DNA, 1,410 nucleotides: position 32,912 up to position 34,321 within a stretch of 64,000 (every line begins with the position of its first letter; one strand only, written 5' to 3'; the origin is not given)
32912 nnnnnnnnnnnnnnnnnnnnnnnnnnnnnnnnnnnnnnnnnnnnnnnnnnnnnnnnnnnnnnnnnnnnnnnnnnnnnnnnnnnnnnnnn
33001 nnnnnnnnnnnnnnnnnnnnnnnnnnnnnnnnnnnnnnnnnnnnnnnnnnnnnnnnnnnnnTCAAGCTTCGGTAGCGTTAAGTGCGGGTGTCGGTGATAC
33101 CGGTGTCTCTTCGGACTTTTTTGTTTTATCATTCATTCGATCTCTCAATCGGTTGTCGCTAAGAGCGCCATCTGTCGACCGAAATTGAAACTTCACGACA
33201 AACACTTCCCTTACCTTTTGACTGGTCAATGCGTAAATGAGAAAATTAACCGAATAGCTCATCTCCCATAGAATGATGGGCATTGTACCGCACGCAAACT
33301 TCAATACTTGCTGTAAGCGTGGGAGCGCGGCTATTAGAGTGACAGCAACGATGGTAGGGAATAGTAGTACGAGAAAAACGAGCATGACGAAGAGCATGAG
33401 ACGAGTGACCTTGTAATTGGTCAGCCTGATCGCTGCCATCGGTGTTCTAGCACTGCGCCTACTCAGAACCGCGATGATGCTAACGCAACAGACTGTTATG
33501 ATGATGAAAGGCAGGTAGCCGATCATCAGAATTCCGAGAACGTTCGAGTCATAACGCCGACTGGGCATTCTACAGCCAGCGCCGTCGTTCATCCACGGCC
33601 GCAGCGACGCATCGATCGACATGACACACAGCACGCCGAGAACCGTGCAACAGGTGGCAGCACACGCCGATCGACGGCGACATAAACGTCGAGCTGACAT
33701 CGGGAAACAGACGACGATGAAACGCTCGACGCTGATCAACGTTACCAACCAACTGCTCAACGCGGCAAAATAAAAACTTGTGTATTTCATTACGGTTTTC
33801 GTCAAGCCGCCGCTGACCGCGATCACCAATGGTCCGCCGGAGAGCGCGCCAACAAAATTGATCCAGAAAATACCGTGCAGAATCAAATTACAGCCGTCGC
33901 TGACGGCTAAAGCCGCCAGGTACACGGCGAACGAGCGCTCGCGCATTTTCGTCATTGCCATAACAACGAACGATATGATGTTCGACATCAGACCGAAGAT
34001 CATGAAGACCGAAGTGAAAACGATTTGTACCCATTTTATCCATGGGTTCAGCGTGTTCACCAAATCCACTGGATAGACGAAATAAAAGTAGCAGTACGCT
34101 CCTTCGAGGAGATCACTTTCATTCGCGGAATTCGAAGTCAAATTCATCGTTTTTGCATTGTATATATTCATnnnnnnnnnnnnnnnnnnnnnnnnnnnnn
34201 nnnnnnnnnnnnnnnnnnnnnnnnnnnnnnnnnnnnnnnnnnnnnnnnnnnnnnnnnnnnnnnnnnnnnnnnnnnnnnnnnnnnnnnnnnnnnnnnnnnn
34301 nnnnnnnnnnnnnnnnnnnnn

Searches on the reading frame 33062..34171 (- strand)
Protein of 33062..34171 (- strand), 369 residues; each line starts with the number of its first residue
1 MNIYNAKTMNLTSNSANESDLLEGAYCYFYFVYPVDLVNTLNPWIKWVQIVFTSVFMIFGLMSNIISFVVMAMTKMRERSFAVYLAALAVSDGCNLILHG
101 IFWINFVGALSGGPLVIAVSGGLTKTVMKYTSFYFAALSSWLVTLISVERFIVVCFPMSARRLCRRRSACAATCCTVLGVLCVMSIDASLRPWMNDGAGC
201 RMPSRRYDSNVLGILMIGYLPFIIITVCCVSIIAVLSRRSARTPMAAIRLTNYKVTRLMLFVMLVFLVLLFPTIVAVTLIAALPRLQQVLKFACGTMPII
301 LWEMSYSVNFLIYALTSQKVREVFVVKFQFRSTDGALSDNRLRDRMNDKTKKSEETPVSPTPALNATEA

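Call 21: search_protein_families(library=pfam, proteins=[window:33062-34171:-], max_evalue=0.01)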
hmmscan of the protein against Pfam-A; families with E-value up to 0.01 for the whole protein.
window:33062-34171:- (369 aa): 4 families
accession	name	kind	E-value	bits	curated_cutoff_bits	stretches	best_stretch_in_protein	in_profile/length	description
PF00001.26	7tm_1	-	3.4e-14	53.4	30.5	1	64-282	2-228/260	7 transmembrane receptor (rhodopsin family)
PF02118.27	Srg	-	2e-07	31.4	22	1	126-288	82-243/275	Srg family chemoreceptor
PF10328.15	7TM_GPCR_Srx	-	2.5e-05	24.5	23.8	1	56-182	3-124/263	Serpentine type 7TM GPCR chemoreceptor Srx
PF10324.15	7TM_GPCR_Srw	-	0.0027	17.5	22.2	1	53-180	3-135/319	Serpentine type 7TM GPCR chemoreceptor Srw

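Call 22: find_homologous_proteins(query=window:33062-34171:-)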
Query window:33062-34171:- (369 aa): 2 proteins with E <= 0.001 among 8000 candidates.
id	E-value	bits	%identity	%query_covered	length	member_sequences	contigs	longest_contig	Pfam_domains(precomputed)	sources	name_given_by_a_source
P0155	3.5e-149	515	69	95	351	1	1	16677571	PF10328.16,PF00001.27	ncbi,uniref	ncbi:uncharacterized protein LOC141910406 [Tubulanus polymorphus]|uniref:uncharacterized protein LOC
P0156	1.2e-37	148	40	71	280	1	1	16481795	PF10324.16,PF00001.27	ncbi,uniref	ncbi:uncharacterized protein LOC141911253 [Tubulanus polymorphus]|uniref:uncharacterized protein LOC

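Call 56: find_encoding_contigs(protein=P0155, flank=10000, max_places=2)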
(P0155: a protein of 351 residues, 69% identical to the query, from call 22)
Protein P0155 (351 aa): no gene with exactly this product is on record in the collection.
